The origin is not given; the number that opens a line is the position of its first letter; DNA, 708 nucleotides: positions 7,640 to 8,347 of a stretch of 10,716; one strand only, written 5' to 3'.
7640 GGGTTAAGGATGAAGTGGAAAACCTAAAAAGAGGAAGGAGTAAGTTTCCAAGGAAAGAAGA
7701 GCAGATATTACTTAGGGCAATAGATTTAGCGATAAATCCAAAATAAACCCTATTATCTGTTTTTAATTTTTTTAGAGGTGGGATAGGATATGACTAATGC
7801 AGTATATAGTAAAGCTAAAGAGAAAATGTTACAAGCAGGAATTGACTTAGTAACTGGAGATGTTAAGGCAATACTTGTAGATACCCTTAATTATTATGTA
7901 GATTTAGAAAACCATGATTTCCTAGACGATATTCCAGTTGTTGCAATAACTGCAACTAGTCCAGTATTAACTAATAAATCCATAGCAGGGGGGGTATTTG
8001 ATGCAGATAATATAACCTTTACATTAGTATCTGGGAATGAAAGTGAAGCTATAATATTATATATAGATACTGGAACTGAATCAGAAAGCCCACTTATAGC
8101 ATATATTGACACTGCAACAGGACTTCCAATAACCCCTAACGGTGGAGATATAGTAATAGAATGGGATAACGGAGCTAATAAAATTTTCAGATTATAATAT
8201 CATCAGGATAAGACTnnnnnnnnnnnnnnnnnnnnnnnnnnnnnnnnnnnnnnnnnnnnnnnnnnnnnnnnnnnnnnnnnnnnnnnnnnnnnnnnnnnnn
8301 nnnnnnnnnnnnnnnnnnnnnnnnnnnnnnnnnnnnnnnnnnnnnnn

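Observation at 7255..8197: No tail tube, tape-measure or baseplate genes between capsid and fibre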

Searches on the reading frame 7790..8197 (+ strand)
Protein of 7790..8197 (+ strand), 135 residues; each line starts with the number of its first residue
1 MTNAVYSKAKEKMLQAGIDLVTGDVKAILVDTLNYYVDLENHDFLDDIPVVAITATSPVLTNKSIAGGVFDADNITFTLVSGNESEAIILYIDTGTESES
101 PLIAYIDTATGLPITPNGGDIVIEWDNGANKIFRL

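Call 4: search_protein_families(library=pfam, proteins=[window:7790-8197:+], max_evalue=0.1)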
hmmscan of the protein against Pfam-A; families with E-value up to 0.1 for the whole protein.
window:7790-8197:+ (135 aa): 0 families

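Call 5: search_protein_families(library=phrogs, proteins=[window:7790-8197:+], max_evalue=0.1)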
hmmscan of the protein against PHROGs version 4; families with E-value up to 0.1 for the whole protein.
window:7790-8197:+ (135 aa): 2 families
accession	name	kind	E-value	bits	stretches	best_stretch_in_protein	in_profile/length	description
phrog_644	-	unknown function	3.7e-42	145.1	1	1-135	4-144/174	-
phrog_26662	-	unknown function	0.042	14.8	1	69-124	85-139/151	-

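Call 9: search_dna_similar(query=window:7790-8197:+, collection=phages, mode=protein, max_rows=40)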
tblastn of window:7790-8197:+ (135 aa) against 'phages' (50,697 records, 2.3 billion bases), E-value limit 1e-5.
Records with a match: 444; places in all: 444; records where one place covers at least 80% of the query: 443.
Best place of each record, by identity: <60% 444.
By first word of the organism name: Mycobacterium 396; Pseudomonas 37; Xanthomonas 2; Shewanella 1; Pseudoalteromonas 1; Bacillus 1; Desulfofustis 1; Microcystis 1; Octadecabacter 1; Pseudanabaena 1; and 2 more.
By host as written in the record: Mycobacterium smegmatis mc2 155 254; Mycobacterium smegmatis mc#155 45; Mycobacterium smegmatis mc2155 30; - 19; Pseudomonas aeruginosa 17; Mycobacterium sp. 16; Mycobacterium smegamtis mc2 155 7; Pseudomonas aeruginosa PAO1 4; and 45 more.
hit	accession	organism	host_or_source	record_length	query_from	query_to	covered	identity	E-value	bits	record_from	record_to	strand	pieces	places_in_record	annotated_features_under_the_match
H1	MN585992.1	Mycobacterium phage MaryV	Mycobacterium smegmatis mc2 155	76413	1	135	100%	59.3%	4e-45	161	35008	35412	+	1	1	46: hypothetical protein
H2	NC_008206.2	Mycobacterium phage Wildcat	Mycobacterium sp.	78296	1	135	100%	59.3%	4e-45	161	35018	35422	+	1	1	46: hypothetical protein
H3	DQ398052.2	Mycobacterium phage Wildcat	Mycobacterium sp.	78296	1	135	100%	59.3%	4e-45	161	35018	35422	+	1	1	46: hypothetical protein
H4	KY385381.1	Mycobacterium phage EniyanLRS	Mycolicibacterium smegmatis MC2 155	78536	1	135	100%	59.3%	5e-45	161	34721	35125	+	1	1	43: hypothetical protein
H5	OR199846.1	Mycobacterium phage Azrael100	Mycolicobacterium smegmatis mc(2)155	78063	1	135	100%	58.5%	2e-44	159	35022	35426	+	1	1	hypothetical protein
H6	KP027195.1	Mycobacterium phage Cosmo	Mycobacterium smegmatis mc2 155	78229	1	135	100%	58.5%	2e-44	159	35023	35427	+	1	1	46: hypothetical protein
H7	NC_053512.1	Mycobacterium phage Kumao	Mycobacterium smegmatis mc2 155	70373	3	135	99%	57.1%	9e-42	152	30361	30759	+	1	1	33: hypothetical protein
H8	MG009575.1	Mycobacterium phage Kumao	Mycobacterium smegmatis mc2 155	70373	3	135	99%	57.1%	9e-42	152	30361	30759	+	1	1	33: hypothetical protein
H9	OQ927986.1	Shewanella phage vB_SbaS_Y11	Shewanella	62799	1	135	100%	54.8%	7e-36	135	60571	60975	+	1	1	minor tail subunit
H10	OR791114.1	Pseudoalteromonas phage vB_PalP_Y7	Pseudoalteromonas sp. Y7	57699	1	134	99%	54.5%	1e-35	134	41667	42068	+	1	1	minor tail subunit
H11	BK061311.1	Mycobacterium phage prophiFSIL01-1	Mycobacteroides abscessus subsp. ...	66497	1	135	100%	54.1%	1e-38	142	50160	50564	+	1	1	71: hypothetical protein | 72: hypothetical protein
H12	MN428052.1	Mycobacterium phage Smooch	Mycobacterium smegmatis mc2155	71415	1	135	100%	53.7%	2e-36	136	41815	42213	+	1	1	63: hypothetical protein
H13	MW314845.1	Mycobacterium phage TelAviv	Mycobacterium smegmatis mc#155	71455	1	135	100%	53.7%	6e-35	132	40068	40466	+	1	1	57: hypothetical protein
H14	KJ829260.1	Mycobacterium phage YungJamal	Mycobacterium smegmatis mc2 155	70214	1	135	100%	53.7%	8e-35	132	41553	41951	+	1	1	65: minor tail protein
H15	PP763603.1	Mycobacterium phage Wildflower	Mycobacterium smegmatis mc2155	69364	1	135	100%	53.7%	1e-34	132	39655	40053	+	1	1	60: hypothetical protein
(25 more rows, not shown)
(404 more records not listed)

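Call 10: get_annotated_region(hit=H2, flank=9000)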
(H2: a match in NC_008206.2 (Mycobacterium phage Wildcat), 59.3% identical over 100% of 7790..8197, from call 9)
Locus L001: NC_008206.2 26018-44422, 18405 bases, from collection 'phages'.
description: Mycobacteriophage Wildcat, complete genome.
organism: Mycobacterium phage Wildcat (NCBI taxid 373415)
taxonomy: Viruses; Duplodnaviria; Heunggongvirae; Uroviricota; Caudoviricetes; Vilmaviridae; Wildcatvirus; Mycobacterium virus Wildcat
host: Mycobacterium sp.; source: -; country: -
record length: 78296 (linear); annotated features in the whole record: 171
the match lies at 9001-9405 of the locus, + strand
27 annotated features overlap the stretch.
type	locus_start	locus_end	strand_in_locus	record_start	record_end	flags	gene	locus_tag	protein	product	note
CDS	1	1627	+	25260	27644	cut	40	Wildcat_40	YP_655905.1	minor tail protein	-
CDS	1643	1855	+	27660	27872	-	41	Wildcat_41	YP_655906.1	hypothetical protein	-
CDS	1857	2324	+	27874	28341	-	42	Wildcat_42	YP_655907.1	minor tail protein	-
CDS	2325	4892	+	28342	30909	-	43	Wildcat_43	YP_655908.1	minor tail protein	-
CDS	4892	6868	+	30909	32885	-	44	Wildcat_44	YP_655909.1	minor tail protein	-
CDS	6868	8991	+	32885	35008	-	45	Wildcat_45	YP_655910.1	minor tail protein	-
CDS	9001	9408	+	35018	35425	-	46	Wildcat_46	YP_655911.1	hypothetical protein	-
CDS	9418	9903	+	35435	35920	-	47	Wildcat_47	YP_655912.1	hypothetical protein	-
CDS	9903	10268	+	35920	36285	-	48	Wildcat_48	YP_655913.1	hypothetical protein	-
CDS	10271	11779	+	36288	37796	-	49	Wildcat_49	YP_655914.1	endolysin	-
CDS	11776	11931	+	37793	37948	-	50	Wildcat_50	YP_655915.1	hypothetical protein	-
CDS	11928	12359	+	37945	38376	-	51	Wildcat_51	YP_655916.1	holin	-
CDS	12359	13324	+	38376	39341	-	52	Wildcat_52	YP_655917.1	hypothetical protein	-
CDS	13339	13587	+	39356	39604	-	53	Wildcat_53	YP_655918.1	hypothetical protein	-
CDS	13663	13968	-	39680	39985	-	54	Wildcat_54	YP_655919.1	hypothetical protein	-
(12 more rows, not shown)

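Call 11: get_annotated_region(hit=H10, flank=9000)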
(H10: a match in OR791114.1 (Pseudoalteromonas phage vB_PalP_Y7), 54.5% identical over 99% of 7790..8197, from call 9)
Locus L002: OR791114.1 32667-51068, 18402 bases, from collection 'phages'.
description: Pseudoalteromonas phage vB_PalP_Y7, complete genome.
organism: Pseudoalteromonas phage vB_PalP_Y7 (NCBI taxid 3096078)
taxonomy: Viruses; Duplodnaviria; Heunggongvirae; Uroviricota; Caudoviricetes
host: Pseudoalteromonas sp. Y7; source: sewage; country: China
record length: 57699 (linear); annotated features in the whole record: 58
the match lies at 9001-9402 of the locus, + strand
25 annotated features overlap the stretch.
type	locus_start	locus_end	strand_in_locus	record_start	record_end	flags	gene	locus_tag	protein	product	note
CDS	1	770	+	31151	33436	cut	-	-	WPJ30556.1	portal protein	-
CDS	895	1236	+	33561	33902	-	-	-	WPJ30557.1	hypothetical protein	-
CDS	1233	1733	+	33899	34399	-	-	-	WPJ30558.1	hypothetical protein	-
CDS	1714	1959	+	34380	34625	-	-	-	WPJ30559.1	hypothetical protein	-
CDS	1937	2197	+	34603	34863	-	-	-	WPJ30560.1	hypothetical protein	-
CDS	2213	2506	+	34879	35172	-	-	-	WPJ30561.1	hypothetical protein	-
CDS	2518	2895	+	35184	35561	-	-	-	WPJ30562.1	hypothetical protein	-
CDS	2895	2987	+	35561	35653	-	-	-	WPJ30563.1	hypothetical protein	-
CDS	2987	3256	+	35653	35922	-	-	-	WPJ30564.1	hypothetical protein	-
CDS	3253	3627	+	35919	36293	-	-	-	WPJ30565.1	hypothetical protein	-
CDS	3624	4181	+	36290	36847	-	-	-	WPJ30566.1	hypothetical protein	-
CDS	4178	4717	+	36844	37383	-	-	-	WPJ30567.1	hypothetical protein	-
CDS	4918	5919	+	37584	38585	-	-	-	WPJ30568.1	hypothetical protein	-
CDS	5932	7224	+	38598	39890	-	-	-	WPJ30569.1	major capsid protein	-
CDS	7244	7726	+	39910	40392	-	-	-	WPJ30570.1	hypothetical protein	-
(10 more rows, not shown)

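Call 23: search_solved_structures(query=window:7790-8197:+, max_evalue=1, show_alignments=2)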
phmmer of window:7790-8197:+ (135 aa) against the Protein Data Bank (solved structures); distinct sequences matched with E-value up to 1: 1.
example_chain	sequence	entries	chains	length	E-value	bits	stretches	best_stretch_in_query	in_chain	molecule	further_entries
9d93_Ra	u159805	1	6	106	4.1e-15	59.4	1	30-127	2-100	Tail wing arm, gp31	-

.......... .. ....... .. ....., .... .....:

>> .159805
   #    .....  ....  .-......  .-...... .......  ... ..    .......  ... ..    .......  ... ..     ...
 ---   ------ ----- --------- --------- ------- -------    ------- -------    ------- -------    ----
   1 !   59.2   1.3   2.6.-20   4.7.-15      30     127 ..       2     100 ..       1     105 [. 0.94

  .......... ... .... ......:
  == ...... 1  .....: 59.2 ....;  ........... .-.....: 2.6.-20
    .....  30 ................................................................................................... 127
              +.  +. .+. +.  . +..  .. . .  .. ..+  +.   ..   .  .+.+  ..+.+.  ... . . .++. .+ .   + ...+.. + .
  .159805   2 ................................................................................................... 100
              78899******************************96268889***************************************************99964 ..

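Call 37: search_dna_similar(query=window:7790-8197:+, collection=phages, mode=protein, max_rows=60, rows=spread)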
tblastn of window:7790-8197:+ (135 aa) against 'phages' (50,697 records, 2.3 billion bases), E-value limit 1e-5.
Records with a match: 444; places in all: 444; records where one place covers at least 80% of the query: 443.
Best place of each record, by identity: <60% 444.
By first word of the organism name: Mycobacterium 396; Pseudomonas 37; Xanthomonas 2; Shewanella 1; Pseudoalteromonas 1; Bacillus 1; Desulfofustis 1; Microcystis 1; Octadecabacter 1; Pseudanabaena 1; and 2 more.
By host as written in the record: Mycobacterium smegmatis mc2 155 254; Mycobacterium smegmatis mc#155 45; Mycobacterium smegmatis mc2155 30; - 19; Pseudomonas aeruginosa 17; Mycobacterium sp. 16; Mycobacterium smegamtis mc2 155 7; Pseudomonas aeruginosa PAO1 4; and 45 more.
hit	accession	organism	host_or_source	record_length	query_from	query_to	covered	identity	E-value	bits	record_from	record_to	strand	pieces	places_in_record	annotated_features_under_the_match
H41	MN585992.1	Mycobacterium phage MaryV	Mycobacterium smegmatis mc2 155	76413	1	135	100%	59.3%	4e-45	161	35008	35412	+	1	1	46: hypothetical protein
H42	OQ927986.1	Shewanella phage vB_SbaS_Y11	Shewanella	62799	1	135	100%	54.8%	7e-36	135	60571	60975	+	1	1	minor tail subunit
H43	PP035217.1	Mycobacterium phage Suarez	Mycolicobacterium smegmatis mc^2 155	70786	1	135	100%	53.7%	1e-34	132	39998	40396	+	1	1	minor tail protein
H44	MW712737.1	Mycobacterium phage Winget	Mycobacterium smegmatis mc#155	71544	1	135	100%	53.7%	1e-34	131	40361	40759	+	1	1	61: hypothetical protein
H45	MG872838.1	Mycobacterium phage JangDynasty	Mycobacterium smegmatis mc2 155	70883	1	135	100%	53.7%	2e-34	130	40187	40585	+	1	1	60: minor tail protein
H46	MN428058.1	Mycobacterium phage Krili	Mycobacterium smegmatis mc2155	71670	1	135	100%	53.7%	2e-34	130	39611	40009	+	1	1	59: hypothetical protein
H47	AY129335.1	Mycobacterium phage Corndog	Mycobacterium sp.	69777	1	135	100%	52.9%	1e-33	129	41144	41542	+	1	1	63: hypothetical protein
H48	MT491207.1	Pseudomonas phage vB_PaeM_USP_18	Pseudomonas aeruginosa ATCC 27853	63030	1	135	100%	52.6%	2e-39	145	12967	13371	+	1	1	hypothetical protein (x2)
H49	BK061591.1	Pseudomonas phage vB_PaeP-D14S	Pseudomonas aeruginosa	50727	1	135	100%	52.6%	2e-38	142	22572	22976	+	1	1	phage protein | CsrA-like regulator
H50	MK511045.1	Pseudomonas phage vB_Pae_BR208a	Pseudomonas aeruginosa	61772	1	135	100%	52.6%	2e-38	142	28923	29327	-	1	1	hypothetical protein (x2)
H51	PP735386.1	Pseudomonas phage vB_PaeP-F1Pa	Pseudomonas aeruginosa ATCC 15692 (PAO1)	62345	1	135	100%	52.6%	2e-38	142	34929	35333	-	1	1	hypothetical protein | Csra-like receptor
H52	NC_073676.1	Pseudomonas phage Epa33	Pseudomonas sp.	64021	1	135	100%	52.6%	2e-38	142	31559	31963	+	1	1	heat shock protein | CsrA-like regulator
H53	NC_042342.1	Pseudomonas phage H66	Pseudomonas aeruginosa HIM-6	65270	1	135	100%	52.6%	2e-38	142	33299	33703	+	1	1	hypothetical protein | CsrA-like regulator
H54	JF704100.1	Mycobacterium phage Marvin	Mycobacterium smegmatis mc2 155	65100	1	135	100%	51.9%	9e-38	140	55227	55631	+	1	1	89: hypothetical protein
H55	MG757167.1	Mycobacterium phage Tesla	Mycobacterium smegmatis mc2 155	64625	1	135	100%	51.9%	5e-37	138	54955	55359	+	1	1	hypothetical protein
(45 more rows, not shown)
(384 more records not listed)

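Call 38: get_annotated_region(hit=H53, flank=8000)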
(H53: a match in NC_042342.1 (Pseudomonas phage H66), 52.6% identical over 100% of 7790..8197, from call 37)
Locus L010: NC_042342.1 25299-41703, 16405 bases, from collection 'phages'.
description: Pseudomonas virus H66, complete genome.
organism: Pseudomonas phage H66 (NCBI taxid 2928683)
taxonomy: Viruses; Duplodnaviria; Heunggongvirae; Uroviricota; Caudoviricetes; Hollowayvirus; Hollowayvirus H66
host: Pseudomonas aeruginosa HIM-6; source: -; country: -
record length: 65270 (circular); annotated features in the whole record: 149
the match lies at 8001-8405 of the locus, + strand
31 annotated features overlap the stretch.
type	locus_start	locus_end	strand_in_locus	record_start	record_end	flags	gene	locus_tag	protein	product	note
CDS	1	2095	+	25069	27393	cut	-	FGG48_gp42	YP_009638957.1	portal protein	verified by mass spectrometry as part of the virion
CDS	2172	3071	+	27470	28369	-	-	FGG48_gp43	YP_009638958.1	hypothetical protein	-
regulatory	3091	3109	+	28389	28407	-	-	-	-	terminator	-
regulatory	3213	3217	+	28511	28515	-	-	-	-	ribosome_binding_site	-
CDS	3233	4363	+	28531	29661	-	-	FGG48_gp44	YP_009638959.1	hypothetical protein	-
regulatory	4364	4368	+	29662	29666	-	-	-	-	ribosome_binding_site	-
CDS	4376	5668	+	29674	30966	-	-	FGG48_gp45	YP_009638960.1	major head protein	verified by mass spectrometry as part of the virion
regulatory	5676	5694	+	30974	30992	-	-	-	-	terminator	-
CDS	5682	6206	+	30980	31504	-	-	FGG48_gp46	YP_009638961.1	virion structural protein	verified by mass spectrometry as part of the virion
regulatory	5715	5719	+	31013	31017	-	-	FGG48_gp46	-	ribosome_binding_site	-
regulatory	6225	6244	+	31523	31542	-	-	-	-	terminator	-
regulatory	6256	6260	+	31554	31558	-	-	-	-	ribosome_binding_site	-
CDS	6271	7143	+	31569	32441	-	-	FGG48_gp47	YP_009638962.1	hypothetical protein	similar to ryanodine receptor Ryr domain (IPR003032)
regulatory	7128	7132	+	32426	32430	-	-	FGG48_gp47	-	ribosome_binding_site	-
CDS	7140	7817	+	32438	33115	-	-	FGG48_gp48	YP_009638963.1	structural protein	verified by mass spectrometry as part of the virion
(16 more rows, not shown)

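Call 39: get_annotated_region(hit=H42, flank=8000)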
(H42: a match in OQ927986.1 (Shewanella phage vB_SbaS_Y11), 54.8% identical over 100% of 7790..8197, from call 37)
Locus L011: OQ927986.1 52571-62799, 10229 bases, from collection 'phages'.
description: Shewanella phage vB_SbaS_Y11, complete genome.
organism: Shewanella phage vB_SbaS_Y11 (NCBI taxid 3046263)
taxonomy: Viruses; Duplodnaviria; Heunggongvirae; Uroviricota; Caudoviricetes
host: Shewanella; source: seafood market; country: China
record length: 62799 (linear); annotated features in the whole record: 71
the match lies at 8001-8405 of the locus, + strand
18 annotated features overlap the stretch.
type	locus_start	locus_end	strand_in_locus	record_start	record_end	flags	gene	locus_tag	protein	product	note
CDS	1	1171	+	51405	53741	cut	-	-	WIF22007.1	portal protein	-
CDS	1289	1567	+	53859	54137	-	-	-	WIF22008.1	hypothetical protein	-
CDS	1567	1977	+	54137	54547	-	-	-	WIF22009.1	hypothetical protein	-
CDS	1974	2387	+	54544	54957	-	-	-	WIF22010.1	hypothetical protein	-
CDS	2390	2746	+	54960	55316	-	-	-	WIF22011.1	hypothetical protein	-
CDS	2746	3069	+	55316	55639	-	-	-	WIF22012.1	hypothetical protein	-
CDS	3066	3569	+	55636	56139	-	-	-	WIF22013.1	hypothetical protein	-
CDS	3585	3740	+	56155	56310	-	-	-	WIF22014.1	hypothetical protein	-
CDS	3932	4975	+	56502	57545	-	-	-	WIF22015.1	hypothetical protein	-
CDS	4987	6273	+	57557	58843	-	-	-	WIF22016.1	major capsid protein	N4-gp56 family major capsid protein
CDS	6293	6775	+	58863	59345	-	-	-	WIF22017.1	structural protein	-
CDS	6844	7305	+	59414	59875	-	-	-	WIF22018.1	alanyl-tRNA synthetase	-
CDS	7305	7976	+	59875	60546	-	-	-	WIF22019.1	structural protein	-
CDS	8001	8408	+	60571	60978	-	-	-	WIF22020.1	minor tail subunit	-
CDS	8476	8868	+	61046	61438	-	-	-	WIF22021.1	hypothetical protein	-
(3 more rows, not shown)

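Call 72: get_annotated_region(hit=H47, flank=7000)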
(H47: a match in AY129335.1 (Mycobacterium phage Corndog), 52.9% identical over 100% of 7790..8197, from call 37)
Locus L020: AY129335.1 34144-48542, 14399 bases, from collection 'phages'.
description: Mycobacterium phage Corndog, complete genome.
organism: Mycobacterium phage Corndog (NCBI taxid 2907833)
taxonomy: Viruses; Duplodnaviria; Heunggongvirae; Uroviricota; Caudoviricetes; Corndogvirus; Corndogvirus corndog
host: Mycobacterium sp.; source: -; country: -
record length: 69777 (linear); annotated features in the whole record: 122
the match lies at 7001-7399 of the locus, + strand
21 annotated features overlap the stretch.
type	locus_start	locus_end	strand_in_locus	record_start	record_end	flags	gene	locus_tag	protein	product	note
CDS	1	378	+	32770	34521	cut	58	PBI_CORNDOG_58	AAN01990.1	hypothetical protein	-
CDS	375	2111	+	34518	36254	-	59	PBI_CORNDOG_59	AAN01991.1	minor tail protein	-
CDS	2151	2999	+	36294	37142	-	60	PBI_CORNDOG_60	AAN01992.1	hypothetical protein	-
CDS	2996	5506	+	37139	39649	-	61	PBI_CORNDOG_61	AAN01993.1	hypothetical protein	-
CDS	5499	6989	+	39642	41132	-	62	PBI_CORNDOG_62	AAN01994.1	hypothetical protein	-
CDS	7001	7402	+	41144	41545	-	63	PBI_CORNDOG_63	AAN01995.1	hypothetical protein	-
CDS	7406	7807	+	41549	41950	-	64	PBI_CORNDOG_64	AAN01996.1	hypothetical protein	-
CDS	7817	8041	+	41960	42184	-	65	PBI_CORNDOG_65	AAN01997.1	hypothetical protein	-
CDS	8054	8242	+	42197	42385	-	66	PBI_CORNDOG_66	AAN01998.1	hypothetical protein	-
CDS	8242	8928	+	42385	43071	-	67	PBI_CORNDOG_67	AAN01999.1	hypothetical protein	-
CDS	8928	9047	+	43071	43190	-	68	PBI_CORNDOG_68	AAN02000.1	hypothetical protein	-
CDS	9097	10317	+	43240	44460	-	69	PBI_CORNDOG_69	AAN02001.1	hypothetical protein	-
CDS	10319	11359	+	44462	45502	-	70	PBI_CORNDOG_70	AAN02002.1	hypothetical protein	-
CDS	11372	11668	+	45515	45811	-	71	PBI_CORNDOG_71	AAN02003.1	hypothetical protein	-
CDS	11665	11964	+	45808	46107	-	72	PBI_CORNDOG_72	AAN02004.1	hypothetical protein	-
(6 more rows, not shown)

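Call 73: get_annotated_region(hit=H54, flank=7000)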
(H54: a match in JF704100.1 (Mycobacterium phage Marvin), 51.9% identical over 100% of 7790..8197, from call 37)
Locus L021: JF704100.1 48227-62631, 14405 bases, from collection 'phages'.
description: Mycobacterium phage Marvin, complete sequence.
organism: Mycobacterium phage Marvin (NCBI taxid 1034139)
taxonomy: Viruses; Duplodnaviria; Heunggongvirae; Uroviricota; Caudoviricetes; Marvinvirus; Marvinvirus marvin
host: Mycobacterium smegmatis mc2 155; source: soil; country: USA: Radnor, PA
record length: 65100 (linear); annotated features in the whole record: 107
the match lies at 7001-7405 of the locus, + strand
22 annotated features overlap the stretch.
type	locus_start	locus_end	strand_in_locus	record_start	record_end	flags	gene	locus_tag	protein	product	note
CDS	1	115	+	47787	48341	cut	84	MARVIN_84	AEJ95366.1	hypothetical protein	gp84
CDS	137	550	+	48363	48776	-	85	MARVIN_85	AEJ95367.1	hypothetical protein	gp85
CDS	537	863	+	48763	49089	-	86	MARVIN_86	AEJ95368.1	hypothetical protein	gp86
CDS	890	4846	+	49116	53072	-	87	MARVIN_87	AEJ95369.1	hypothetical protein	gp87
CDS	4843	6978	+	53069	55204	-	88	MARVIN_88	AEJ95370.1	hypothetical protein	gp88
CDS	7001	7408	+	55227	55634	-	89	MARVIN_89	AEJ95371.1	hypothetical protein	gp89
CDS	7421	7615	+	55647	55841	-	90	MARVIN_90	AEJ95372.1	hypothetical protein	gp90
CDS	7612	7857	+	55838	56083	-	91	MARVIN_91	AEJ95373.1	hypothetical protein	gp91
CDS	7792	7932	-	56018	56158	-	92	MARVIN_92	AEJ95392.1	hypothetical protein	gp92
CDS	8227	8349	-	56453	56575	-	93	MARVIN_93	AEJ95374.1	hypothetical protein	gp93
CDS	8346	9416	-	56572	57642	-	94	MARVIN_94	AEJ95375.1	hypothetical protein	gp94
CDS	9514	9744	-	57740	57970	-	95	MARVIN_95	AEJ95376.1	hypothetical protein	gp95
CDS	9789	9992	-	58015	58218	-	96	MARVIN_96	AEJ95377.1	hypothetical protein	gp96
CDS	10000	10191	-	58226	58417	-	97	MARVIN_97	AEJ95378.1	hypothetical protein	gp97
CDS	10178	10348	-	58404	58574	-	98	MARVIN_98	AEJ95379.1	hypothetical protein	gp98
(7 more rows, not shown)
